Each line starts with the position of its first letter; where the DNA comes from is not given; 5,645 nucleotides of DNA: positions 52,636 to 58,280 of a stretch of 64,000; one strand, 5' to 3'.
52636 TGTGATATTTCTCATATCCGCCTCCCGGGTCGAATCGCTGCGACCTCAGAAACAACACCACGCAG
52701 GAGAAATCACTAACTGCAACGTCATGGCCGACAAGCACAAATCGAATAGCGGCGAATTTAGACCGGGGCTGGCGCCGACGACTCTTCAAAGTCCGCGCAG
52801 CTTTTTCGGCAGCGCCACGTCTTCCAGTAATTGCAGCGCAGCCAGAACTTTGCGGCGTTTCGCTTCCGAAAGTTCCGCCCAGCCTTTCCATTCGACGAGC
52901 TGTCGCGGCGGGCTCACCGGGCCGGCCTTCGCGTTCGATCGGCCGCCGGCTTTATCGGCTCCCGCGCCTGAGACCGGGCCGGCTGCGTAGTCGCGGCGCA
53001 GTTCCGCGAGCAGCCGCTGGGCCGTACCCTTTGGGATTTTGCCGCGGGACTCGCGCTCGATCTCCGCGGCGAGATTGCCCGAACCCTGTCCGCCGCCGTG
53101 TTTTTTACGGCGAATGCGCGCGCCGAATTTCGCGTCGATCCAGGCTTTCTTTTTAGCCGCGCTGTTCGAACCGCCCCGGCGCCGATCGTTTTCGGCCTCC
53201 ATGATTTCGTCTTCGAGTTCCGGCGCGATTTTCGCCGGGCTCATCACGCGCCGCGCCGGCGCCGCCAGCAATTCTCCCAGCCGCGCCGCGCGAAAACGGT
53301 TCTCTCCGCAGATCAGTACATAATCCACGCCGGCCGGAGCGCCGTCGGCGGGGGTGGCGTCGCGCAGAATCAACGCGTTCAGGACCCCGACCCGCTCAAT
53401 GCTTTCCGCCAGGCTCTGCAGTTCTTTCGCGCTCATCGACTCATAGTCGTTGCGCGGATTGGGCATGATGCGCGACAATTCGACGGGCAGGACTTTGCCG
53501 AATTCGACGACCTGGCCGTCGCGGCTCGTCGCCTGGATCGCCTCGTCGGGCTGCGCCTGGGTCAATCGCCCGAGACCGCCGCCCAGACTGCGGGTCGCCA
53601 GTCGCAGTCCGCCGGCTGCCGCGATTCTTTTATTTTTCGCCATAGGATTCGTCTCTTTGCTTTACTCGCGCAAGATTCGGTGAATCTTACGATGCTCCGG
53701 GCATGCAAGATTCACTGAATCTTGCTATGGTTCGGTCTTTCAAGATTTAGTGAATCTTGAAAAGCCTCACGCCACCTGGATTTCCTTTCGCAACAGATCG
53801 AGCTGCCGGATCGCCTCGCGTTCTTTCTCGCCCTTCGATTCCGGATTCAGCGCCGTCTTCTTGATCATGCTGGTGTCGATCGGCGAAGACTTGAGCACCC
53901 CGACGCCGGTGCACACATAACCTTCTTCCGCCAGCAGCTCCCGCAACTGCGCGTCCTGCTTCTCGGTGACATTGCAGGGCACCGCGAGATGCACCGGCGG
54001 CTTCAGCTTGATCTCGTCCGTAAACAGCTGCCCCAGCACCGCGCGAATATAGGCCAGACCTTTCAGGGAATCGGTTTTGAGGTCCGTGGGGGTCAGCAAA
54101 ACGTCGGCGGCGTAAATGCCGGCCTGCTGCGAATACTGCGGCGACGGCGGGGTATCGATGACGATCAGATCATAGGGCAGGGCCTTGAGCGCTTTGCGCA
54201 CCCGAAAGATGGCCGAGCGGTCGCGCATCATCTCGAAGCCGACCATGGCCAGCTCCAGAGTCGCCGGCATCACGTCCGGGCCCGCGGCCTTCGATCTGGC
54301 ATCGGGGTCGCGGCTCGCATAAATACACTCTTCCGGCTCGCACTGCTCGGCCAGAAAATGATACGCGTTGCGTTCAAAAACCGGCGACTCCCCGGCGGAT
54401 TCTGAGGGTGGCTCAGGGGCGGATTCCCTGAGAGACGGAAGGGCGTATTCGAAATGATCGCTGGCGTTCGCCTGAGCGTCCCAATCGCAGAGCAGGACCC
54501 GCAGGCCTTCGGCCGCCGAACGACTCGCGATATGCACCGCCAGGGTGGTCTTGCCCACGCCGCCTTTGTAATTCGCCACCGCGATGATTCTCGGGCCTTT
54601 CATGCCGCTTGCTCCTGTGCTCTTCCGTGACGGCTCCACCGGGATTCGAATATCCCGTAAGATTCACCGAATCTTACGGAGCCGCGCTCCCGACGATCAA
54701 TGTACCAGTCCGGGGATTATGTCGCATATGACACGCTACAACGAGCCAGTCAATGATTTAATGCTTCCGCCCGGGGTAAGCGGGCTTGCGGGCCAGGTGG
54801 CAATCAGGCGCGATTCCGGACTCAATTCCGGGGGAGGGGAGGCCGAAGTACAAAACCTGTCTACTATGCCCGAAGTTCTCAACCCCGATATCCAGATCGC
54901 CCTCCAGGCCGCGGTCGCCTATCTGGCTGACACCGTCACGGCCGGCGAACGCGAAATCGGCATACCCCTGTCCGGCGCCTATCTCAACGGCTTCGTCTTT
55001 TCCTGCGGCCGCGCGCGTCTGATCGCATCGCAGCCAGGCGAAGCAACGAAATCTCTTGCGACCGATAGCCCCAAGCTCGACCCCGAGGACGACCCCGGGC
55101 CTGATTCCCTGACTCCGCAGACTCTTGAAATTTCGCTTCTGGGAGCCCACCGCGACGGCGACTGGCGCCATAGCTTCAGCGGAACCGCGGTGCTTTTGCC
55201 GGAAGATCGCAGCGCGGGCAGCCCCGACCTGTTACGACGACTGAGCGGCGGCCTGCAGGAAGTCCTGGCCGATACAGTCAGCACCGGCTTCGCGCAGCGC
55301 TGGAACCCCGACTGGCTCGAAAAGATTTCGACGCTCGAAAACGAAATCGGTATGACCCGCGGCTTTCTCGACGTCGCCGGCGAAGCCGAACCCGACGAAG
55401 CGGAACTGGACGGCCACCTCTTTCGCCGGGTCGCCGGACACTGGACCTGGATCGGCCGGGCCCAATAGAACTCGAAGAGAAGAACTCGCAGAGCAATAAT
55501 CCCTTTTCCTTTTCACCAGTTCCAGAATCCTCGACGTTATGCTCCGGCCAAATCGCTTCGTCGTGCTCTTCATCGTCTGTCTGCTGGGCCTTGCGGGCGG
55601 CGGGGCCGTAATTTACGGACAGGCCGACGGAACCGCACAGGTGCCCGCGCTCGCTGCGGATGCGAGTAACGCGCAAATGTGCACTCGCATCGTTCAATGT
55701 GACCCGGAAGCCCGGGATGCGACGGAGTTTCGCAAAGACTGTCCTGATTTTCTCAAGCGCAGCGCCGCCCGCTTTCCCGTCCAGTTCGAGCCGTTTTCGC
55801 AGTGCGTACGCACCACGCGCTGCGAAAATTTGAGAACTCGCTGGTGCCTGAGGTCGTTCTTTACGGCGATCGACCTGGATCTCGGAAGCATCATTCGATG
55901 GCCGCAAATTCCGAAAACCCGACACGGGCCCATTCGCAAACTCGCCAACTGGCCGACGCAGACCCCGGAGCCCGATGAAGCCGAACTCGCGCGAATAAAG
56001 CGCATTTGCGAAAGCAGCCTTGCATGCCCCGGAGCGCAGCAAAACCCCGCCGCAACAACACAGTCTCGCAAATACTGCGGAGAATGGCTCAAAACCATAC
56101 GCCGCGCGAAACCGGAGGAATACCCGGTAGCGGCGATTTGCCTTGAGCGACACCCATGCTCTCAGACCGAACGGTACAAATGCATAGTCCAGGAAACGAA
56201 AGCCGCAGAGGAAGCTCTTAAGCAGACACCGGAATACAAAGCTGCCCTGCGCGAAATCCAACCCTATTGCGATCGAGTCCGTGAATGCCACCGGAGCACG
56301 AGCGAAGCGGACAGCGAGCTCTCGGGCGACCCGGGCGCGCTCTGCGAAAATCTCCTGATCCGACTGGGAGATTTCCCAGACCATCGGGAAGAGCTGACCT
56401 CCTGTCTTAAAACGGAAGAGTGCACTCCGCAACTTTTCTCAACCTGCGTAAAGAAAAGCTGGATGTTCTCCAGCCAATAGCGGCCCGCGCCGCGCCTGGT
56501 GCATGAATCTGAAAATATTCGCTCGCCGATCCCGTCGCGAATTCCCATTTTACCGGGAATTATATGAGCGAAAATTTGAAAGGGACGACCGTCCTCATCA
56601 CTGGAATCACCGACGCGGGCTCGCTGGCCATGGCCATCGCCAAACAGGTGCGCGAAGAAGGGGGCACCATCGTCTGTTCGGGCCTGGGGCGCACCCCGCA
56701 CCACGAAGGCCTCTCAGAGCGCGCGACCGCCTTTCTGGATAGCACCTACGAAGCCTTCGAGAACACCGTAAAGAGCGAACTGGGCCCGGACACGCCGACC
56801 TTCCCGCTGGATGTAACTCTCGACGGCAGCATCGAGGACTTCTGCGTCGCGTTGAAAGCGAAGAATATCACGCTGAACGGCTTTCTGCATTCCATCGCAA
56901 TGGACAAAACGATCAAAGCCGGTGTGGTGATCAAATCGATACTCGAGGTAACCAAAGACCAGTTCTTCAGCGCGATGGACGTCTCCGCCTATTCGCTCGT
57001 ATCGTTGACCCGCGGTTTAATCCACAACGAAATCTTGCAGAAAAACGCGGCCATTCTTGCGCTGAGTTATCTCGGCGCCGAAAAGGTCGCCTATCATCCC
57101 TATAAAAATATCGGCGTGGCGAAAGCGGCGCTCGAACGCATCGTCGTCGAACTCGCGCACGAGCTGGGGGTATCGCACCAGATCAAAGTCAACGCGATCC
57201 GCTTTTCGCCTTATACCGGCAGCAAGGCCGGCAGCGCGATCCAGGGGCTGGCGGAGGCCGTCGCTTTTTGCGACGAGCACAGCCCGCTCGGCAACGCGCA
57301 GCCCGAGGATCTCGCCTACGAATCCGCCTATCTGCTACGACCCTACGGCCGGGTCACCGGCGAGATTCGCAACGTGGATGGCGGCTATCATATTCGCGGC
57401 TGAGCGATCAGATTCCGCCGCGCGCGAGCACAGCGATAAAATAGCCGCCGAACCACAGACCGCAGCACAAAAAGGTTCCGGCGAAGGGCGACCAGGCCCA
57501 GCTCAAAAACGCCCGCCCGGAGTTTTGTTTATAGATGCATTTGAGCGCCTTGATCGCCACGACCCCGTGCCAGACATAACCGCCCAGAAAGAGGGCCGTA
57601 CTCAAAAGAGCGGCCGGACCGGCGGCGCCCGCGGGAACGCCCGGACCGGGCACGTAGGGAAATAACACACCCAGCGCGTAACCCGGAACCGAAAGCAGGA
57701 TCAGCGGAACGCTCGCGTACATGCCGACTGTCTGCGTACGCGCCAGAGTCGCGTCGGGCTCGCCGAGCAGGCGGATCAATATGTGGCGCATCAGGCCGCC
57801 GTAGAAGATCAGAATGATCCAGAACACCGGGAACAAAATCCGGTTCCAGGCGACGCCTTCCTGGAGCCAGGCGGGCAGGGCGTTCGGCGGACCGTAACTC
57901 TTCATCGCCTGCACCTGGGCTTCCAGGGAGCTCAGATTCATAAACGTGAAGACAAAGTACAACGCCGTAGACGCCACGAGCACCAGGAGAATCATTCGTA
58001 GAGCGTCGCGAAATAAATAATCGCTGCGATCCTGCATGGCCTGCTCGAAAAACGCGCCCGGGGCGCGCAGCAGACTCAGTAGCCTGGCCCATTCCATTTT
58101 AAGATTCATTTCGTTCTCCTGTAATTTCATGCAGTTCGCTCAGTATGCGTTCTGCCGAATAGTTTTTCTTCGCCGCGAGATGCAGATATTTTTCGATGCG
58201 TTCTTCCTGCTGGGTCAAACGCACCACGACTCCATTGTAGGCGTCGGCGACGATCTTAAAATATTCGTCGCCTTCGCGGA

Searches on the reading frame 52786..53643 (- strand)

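Call 35: search_protein_families(library=pfam, proteins=[window:52786-53643:-], max_evalue=0.001)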
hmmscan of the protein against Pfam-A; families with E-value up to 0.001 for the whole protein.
window:52786-53643:- (285 aa): 1 family
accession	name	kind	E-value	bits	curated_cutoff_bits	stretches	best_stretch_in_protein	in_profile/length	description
PF02195.25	ParB_N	-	1.4e-08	35.1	26.3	1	54-130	6-75/95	ParB N-terminal domain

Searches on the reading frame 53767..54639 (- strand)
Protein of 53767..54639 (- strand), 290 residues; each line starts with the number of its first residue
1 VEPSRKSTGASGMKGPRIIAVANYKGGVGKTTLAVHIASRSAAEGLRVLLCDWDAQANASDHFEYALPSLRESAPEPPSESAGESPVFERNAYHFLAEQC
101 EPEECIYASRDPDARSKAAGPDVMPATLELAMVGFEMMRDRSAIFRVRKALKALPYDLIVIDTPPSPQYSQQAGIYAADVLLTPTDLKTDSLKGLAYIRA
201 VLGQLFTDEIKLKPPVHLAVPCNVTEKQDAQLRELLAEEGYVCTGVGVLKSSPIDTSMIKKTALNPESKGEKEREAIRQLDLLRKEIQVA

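Call 35: search_protein_families(library=pfam, proteins=[window:53767-54639:-], max_evalue=0.001)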
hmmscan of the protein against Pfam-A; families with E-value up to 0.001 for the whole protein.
window:53767-54639:- (290 aa): 5 families
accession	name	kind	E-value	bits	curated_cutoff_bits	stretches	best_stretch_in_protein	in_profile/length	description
PF13614.12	AAA_31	-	3.2e-30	105.8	27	1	17-203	2-165/177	AAA domain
PF01656.29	CbiA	-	5.9e-13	49.3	25.4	1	19-203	1-67/125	CobQ/CobB/MinD/ParA nucleotide binding domain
PF09140.17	MipZ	-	2.7e-11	43.7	20.7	1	18-63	2-47/262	ATPase MipZ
PF02374.21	ArsA_ATPase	-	2.9e-07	30.4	24.3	1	25-165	9-134/305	Anion-transporting ATPase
PF10609.15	ParA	-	1.9e-06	27.9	27.1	1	17-54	4-41/246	NUBPL iron-transfer P-loop NTPase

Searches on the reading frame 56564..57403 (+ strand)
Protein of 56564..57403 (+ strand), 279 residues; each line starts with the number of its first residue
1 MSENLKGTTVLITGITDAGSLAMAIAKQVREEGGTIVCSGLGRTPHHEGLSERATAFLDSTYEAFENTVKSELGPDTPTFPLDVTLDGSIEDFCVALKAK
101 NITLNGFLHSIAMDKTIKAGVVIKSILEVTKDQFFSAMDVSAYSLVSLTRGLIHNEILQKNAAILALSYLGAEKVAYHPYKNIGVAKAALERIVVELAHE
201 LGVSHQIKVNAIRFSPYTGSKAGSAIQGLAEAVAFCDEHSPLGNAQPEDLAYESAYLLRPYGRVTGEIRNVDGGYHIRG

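Call 35: search_protein_families(library=pfam, proteins=[window:56564-57403:+], max_evalue=0.001)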
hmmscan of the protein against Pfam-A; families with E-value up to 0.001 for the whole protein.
window:56564-57403:+ (279 aa): 2 families
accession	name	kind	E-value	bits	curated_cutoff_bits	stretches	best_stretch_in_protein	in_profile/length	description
PF13561.12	adh_short_C2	-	1.2e-35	123.6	27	1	14-276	1-236/236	Enoyl-(Acyl carrier protein) reductase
PF00106.31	adh_short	-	8.2e-05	22.6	26.6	1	39-213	10-178/195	short chain dehydrogenase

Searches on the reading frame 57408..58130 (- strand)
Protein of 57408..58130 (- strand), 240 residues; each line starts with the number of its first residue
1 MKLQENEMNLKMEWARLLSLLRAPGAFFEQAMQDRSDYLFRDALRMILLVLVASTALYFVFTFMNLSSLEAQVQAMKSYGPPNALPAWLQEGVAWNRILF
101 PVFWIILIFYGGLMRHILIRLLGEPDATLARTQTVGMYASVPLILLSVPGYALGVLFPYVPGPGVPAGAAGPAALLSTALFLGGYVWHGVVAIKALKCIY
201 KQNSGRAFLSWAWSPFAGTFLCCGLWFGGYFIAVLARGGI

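Call 35: search_protein_families(library=pfam, proteins=[window:57408-58130:-], max_evalue=0.001)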
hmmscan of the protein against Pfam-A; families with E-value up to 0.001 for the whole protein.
window:57408-58130:- (240 aa): 1 family
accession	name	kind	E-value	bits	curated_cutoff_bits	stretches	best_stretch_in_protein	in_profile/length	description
PF04893.22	Yip1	-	2.3e-09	37.8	28.6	1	19-218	2-165/173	Yip1 domain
